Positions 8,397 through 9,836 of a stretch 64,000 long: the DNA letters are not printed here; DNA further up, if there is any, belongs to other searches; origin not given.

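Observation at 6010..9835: Tandem triplication (plus a 3' stub of a 4th copy) of an unusual pentapeptide-repeat::RidA fusion gene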

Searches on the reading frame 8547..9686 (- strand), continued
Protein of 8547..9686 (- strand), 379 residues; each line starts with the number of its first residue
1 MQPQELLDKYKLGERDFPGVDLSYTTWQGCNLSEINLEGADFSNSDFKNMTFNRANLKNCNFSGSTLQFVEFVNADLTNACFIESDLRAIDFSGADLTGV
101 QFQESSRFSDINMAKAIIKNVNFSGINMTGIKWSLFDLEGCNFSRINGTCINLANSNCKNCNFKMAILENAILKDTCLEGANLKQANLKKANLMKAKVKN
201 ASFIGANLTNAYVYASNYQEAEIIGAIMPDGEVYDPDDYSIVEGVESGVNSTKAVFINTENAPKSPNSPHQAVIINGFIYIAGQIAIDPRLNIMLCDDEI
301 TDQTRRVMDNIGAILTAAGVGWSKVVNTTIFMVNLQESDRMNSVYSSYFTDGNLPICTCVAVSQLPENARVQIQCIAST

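Call 12: find_encoding_contigs(protein=P0001, flank=8000, max_places=6)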
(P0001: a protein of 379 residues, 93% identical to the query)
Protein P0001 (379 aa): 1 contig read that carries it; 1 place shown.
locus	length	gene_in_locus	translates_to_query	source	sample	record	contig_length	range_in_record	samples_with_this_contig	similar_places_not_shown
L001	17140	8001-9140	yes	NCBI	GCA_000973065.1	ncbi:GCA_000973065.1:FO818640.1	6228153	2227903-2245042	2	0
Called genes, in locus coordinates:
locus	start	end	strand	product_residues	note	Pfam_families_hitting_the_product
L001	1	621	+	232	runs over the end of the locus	-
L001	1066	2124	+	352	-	PF03462:PCRF, PF00472:RF-1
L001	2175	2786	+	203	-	-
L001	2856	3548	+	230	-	PF05685:Uma2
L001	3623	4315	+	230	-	PF05685:Uma2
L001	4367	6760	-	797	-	PF01368:DHH, PF02272:DHHA1, PF17768:RecJ_OB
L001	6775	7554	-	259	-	PF21278:YlmH_1st, PF17774:YlmH_RBD, PF01479:S4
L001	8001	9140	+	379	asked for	PF13599:Pentapeptide_4 (weak), PF00805:Pentapeptide, PF13599:Pentapeptide_4, PF00805:Pentapeptide (weak), PF13599:Pentapeptide_4, PF00805:Pentapeptide (weak), PF13599:Pentapeptide_4 (weak), PF01042:Ribonuc_L-PSP, +3 more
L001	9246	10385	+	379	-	PF13576:Pentapeptide_3 (weak), PF13599:Pentapeptide_4, PF13599:Pentapeptide_4, PF00805:Pentapeptide (weak), PF13599:Pentapeptide_4 (weak), PF00805:Pentapeptide, PF00805:Pentapeptide, PF01042:Ribonuc_L-PSP, +3 more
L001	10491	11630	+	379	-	PF13599:Pentapeptide_4, PF00805:Pentapeptide (weak), PF13576:Pentapeptide_3 (weak), PF00805:Pentapeptide, PF13576:Pentapeptide_3 (weak), PF13599:Pentapeptide_4, PF00805:Pentapeptide, PF01042:Ribonuc_L-PSP, +4 more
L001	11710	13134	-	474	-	PF03446:NAD_binding_2, PF00393:6PGD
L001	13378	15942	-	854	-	PF00343:Phosphorylase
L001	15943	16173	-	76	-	PF07282:Cas12f1-like_TNB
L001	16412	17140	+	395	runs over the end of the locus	PF02463:SMC_N (faint), PF13175:AAA_15, PF13476:AAA_23, PF13555:AAA_29 (faint), PF13304:AAA_21, PF13175:AAA_15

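Call 13: find_encoding_contigs(protein=P0012, flank=8000, max_places=6)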
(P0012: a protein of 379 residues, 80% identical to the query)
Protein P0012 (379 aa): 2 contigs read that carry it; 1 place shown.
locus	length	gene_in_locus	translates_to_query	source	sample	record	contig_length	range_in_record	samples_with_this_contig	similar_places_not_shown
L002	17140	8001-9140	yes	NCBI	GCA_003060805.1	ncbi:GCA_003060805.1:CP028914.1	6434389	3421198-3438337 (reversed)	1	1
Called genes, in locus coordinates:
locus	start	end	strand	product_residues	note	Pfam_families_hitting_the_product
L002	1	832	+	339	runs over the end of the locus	PF03462:PCRF, PF00472:RF-1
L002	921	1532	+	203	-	-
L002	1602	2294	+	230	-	PF05685:Uma2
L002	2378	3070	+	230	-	PF05685:Uma2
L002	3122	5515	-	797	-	PF01368:DHH, PF02272:DHHA1, PF17768:RecJ_OB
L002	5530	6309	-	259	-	PF21278:YlmH_1st, PF17774:YlmH_RBD, PF01479:S4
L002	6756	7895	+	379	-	PF13599:Pentapeptide_4, PF00805:Pentapeptide (weak), PF13576:Pentapeptide_3 (weak), PF13599:Pentapeptide_4, PF00805:Pentapeptide, PF13599:Pentapeptide_4, PF00805:Pentapeptide, PF01042:Ribonuc_L-PSP, +4 more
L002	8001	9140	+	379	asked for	PF00805:Pentapeptide, PF13576:Pentapeptide_3 (faint), PF13599:Pentapeptide_4, PF25296:Decapeptide (weak), PF00805:Pentapeptide, PF13599:Pentapeptide_4 (weak), PF00805:Pentapeptide, PF01042:Ribonuc_L-PSP, +1 more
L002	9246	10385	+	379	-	PF13599:Pentapeptide_4, PF00805:Pentapeptide (weak), PF13576:Pentapeptide_3 (weak), PF00805:Pentapeptide, PF13576:Pentapeptide_3 (weak), PF13599:Pentapeptide_4, PF00805:Pentapeptide, PF01042:Ribonuc_L-PSP, +4 more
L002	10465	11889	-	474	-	PF03446:NAD_binding_2, PF00393:6PGD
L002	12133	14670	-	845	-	PF00343:Phosphorylase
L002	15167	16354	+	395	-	PF02463:SMC_N (faint), PF13175:AAA_15, PF13476:AAA_23, PF13555:AAA_29 (faint), PF13304:AAA_21, PF13175:AAA_15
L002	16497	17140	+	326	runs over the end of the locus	PF00781:DAGK_cat, PF19279:YegS_C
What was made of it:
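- On Diversity-generating retroelement target (copy 3 as template, copies 1-2 as variable repeats): No reverse transcriptase appears among genes within about 8 kb (calls 12, 13).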

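Call 15: search_solved_structures(query=window:8547-9686:-, max_evalue=0.00001, show_alignments=4)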
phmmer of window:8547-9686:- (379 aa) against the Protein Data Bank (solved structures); distinct sequences matched with E-value up to 0.00001: 73 (the best 60 are shown).
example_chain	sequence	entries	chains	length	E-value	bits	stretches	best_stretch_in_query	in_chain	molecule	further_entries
5v4d_A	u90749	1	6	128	2.3e-23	86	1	256-378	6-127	Putative translational inhibitor protein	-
2dyy_A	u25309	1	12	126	9.4e-23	84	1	257-377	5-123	UPF0076 protein PH0854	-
2b33_A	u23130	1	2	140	9.8e-22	80.6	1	256-377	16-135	protein synthesis inhibitor, putative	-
4yfo_A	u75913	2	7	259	2e-21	79.6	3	118-226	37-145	beta1_ex1 | 6beta1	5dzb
2csl_A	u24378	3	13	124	3.8e-21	78.7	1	257-377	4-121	protein translation initiation inhibitor | translation initiation inhibitor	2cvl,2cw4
7muc_AG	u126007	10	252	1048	2.1e-20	76.3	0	28-109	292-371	IcmE protein | IcmE (DotG)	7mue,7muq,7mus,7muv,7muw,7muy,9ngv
9ngw_A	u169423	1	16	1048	2.1e-20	76.2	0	28-109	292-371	IcmE (DotG)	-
1xrg_A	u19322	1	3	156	1.1e-19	73.9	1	257-377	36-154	Putative translation initiation inhibitor, yjgF family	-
1qah_A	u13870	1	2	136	2.9e-19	72.5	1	256-377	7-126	PERCHLORIC ACID SOLUBLE PROTEIN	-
1x25_A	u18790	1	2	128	3e-19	72.5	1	257-378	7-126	Hypothetical UPF0076 protein ST0811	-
5y6u_A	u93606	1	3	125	1.4e-18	70.3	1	253-377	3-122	YabJ protein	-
1qd9_A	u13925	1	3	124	1.6e-18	70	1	257-377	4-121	PURINE REGULATORY PROTEIN YABJ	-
7cd2_A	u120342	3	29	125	3.5e-18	68.9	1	253-377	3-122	YabJ protein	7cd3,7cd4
5hp7_A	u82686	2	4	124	4e-18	68.8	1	257-378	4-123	Reactive Intermediate Deaminase A, chloroplastic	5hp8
1oni_A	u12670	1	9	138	9.9e-18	67.5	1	256-377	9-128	14.5 kDa translational inhibitor protein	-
3du1_X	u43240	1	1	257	6.9e-15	58.1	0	16-129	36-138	All3740 protein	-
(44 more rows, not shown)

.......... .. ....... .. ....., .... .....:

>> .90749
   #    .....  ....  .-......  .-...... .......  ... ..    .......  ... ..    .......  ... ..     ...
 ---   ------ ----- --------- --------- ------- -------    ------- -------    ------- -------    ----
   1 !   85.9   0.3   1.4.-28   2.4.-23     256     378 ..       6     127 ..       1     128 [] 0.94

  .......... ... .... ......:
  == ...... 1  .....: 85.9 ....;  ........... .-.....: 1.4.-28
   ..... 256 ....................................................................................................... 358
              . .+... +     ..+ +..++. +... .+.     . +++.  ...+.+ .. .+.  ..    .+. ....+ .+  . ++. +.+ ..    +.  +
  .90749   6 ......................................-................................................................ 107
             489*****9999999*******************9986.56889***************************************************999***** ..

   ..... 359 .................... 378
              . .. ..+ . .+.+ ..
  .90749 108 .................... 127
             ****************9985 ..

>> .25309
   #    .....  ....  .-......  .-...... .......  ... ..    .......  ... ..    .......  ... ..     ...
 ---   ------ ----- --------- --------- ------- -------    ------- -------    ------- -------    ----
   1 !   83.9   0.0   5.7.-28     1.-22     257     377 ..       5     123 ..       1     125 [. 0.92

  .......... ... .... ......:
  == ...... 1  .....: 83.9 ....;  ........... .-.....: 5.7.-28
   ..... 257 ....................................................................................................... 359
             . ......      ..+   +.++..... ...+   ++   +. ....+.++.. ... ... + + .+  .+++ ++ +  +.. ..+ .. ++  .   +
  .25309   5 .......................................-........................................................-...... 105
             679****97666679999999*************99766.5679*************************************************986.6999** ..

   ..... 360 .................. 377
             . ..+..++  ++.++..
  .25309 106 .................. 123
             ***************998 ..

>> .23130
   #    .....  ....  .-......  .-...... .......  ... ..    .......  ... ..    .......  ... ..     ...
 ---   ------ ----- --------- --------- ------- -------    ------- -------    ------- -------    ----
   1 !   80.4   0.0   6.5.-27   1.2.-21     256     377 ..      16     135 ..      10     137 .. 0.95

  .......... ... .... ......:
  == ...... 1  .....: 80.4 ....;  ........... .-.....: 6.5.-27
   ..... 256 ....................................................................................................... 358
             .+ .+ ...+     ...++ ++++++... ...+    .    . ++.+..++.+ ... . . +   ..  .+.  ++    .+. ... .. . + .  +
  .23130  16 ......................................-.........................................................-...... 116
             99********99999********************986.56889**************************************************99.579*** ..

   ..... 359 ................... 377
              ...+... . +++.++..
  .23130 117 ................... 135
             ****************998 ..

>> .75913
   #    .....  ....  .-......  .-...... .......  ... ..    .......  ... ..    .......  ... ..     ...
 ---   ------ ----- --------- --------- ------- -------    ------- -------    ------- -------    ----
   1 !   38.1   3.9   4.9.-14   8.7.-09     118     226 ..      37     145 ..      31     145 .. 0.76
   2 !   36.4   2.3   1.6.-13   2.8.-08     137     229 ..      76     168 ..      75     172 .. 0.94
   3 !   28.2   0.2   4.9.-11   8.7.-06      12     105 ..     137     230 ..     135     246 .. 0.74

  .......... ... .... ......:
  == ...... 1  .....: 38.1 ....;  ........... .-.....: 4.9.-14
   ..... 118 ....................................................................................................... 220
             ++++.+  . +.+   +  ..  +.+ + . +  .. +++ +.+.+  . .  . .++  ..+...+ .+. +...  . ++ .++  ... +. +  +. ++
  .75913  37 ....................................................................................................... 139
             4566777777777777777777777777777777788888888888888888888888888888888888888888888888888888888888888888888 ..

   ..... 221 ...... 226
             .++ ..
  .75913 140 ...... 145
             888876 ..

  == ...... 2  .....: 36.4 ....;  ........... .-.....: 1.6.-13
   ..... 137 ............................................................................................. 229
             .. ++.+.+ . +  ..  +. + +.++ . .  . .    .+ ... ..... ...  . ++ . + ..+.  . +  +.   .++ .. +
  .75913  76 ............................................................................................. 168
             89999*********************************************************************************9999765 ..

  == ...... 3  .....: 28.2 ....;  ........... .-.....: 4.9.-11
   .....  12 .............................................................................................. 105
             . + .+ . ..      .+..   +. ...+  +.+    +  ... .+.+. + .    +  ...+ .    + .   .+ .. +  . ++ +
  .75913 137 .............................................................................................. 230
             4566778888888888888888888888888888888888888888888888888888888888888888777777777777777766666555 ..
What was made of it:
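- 8610..8618 (-): Cys357-Thr-Cys359 of copy 1. Cys357 occupies the position of catalytic Arg105 of RidA; Cys359 corresponds to Cys107. Same motif at 7365-7373 (copy 2) and 6120-6128 (copy 3). Gln372, at the Glu120 position, is at 8571-8573, 7326-7328 and 6081-6083. HMMER alignments to solved RidAs (call 15).
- HMMER alignments to solved RidAs place Cys357 opposite Arg and Gln372 opposite Glu (call 15).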

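Call 30: find_related_loci(query=A2, collection=genome_contigs, flank=7000)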
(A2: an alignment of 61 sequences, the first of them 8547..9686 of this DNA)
Query A2 (379 aa) in genome_contigs; peptide patterns used: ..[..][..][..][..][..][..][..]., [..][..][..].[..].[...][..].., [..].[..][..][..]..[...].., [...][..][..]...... (x = any residue, [..] = any of these).
600 stretches matched a pattern (row limit reached: there are more); 555 encode a relative of the query (tblastn E <= 1e-3); the best 80 are kept; 80 distinct loci.
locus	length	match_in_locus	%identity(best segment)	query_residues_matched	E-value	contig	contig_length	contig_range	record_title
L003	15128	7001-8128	40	1-377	3e-82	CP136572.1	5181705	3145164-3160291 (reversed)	MAG: Planktothrix sp. GU0601_MAG3 chromosome, complete genome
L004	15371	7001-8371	36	1-377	2e-73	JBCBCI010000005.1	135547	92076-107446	MAG: Cyanobacteria bacterium J06592_8 NODE_5_length_135547_cov_14.290994, whole genome shotgun sequence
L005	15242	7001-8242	35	1-377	2e-67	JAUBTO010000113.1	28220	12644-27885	Microcoleus sp. C2D2 NODE_216_length_28220_cov_44.082223, whole genome shotgun sequence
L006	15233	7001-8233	33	1-377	4e-67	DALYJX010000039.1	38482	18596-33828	MAG TPA_asm: Phormidiaceae cyanobacterium CTOTU46633 NODE_86_length_38482_cov_30.854451, whole genome shotgun sequence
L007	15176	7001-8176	35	1-377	3e-67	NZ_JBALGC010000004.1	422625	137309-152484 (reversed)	MAG: Nostoc sp. isolate S9 bin 6 NODE_1_length_422625_cov_6.652032, whole genome shotgun sequence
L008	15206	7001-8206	35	1-377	1e-66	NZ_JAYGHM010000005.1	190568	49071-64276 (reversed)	Rivularia sp. UHCC 0363 00023__length=190568, whole genome shotgun sequence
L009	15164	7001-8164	36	1-377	1e-66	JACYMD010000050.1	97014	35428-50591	MAG: Rivularia sp. T60_A2020_040 NODE_174_length_97014_cov_779.611, whole genome shotgun sequence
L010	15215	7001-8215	34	1-377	4e-66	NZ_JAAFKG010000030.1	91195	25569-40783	MAG: Microcoleus sp. bin48.metabat.b7b8b9.023 WN_Microcoleus_1_scaffold_30, whole genome shotgun sequence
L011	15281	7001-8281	33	1-377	9e-66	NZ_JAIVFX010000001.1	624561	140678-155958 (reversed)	Nostoc sp. XA010 NODE_1_length_624561_cov_75.835801, whole genome shotgun sequence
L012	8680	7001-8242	34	1-377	1e-65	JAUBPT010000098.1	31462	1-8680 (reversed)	Microcoleus sp. S13_C3 NODE_115_length_31462_cov_46.953481, whole genome shotgun sequence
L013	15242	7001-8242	34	1-377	1e-65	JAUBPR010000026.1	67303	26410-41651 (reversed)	Microcoleus sp. S13_C5 NODE_130_length_67303_cov_47.668700, whole genome shotgun sequence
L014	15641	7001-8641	34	1-377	1e-65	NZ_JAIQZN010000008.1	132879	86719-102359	Argonema antarcticum A004/B2 NODE_30_length_132879_cov_13.773942, whole genome shotgun sequence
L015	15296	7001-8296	34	1-377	3e-65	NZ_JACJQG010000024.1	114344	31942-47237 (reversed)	Calothrix anomala FACHB-343 contig24, whole genome shotgun sequence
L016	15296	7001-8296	36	1-377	5e-65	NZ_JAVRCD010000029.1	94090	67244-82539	MAG: Nostoc sp. DedQUE08 contig_29, whole genome shotgun sequence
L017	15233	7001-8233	35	1-377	4e-65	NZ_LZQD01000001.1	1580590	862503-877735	Trichormus sp. NMC-1 scaffold1, whole genome shotgun sequence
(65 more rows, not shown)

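Call 35: predict_structure(alignment_id=A2)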
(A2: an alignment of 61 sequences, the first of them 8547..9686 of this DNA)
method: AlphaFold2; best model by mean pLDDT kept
length: 379 residues; sequences in the alignment: 61
mean_pLDDT: 85.7   pTM: 0.61
mean pLDDT of the five models: 85.7, 85.7, 85.1, 84.0, 81.8
residues with pLDDT >= 90: 201; 70-90: 119; 50-70: 37; < 50: 22
segments of 3 or more residues with pLDDT < 50: 236-252, 288-292
pLDDT, mean of each block of 10 residues (from residue 1): 95 97 97 98 98 99 98 99 98 98 95 97 96 96 97 98 96 96 92 91 84 73 71 47 32 67 65 81 69 59 89 87 87 86 89 78 73 86
secondary structure, 60 per line:
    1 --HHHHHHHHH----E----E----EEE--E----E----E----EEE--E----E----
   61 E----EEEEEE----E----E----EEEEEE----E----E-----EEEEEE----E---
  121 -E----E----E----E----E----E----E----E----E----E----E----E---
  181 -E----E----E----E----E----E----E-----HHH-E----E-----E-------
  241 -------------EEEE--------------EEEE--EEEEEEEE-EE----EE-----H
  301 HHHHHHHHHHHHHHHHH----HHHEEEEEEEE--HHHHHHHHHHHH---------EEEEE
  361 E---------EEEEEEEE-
elements in order: H3-11 E26-28 E46-48 E66-71 E86-91 E107-112 E254-257 E272-275 E278-285 H300-317 E325-332 H335-346 E356-361 E371-378
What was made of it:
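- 8547..9686 (-): Copy 1 (C), the upstream gene nearest ylmH. 379 aa: pentapeptide beta-helix (aa 1-230), disordered linker (aa 236-252), Rid domain (aa 256-379). It is the most variable copy between strains. AF2 model (call 35).
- On RidA subfamily of the Rid family (imine/enamine deaminase): Only a monomer model could be made (call 35).
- On Pentapeptide repeat protein family (PF00805): The AF2 helix over aa 1-220 has pLDDT above 90, with a strand every five residues (call 35).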

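Call 37: find_encoding_contigs(protein=P0017, flank=7000, max_places=3)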
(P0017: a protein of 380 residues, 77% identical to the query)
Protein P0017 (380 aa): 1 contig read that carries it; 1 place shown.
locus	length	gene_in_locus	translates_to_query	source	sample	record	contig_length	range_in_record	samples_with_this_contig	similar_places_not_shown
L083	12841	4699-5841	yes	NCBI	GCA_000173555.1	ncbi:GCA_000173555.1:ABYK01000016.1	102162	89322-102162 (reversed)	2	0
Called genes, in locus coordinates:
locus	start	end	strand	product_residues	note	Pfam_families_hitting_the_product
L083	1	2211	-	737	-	PF01368:DHH, PF02272:DHHA1, PF17768:RecJ_OB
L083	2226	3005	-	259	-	PF21278:YlmH_1st, PF17774:YlmH_RBD, PF01479:S4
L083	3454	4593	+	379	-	PF00805:Pentapeptide (weak), PF13576:Pentapeptide_3 (weak), PF00805:Pentapeptide, PF13599:Pentapeptide_4, PF00805:Pentapeptide (weak), PF13599:Pentapeptide_4 (weak), PF00805:Pentapeptide, PF01042:Ribonuc_L-PSP, +1 more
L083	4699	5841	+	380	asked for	PF00805:Pentapeptide, PF13599:Pentapeptide_4, PF00805:Pentapeptide, PF13576:Pentapeptide_3 (weak), PF00805:Pentapeptide, PF13599:Pentapeptide_4 (weak), PF00805:Pentapeptide, PF01042:Ribonuc_L-PSP, +2 more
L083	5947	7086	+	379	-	PF13599:Pentapeptide_4, PF00805:Pentapeptide (weak), PF13576:Pentapeptide_3 (weak), PF00805:Pentapeptide, PF13576:Pentapeptide_3 (weak), PF13599:Pentapeptide_4, PF00805:Pentapeptide, PF01042:Ribonuc_L-PSP, +4 more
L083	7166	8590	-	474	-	PF03446:NAD_binding_2, PF00393:6PGD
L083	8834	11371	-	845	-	PF00343:Phosphorylase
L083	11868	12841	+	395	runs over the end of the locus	PF02463:SMC_N (faint), PF13175:AAA_15, PF13476:AAA_23, PF13555:AAA_29 (faint), PF13304:AAA_21, PF13175:AAA_15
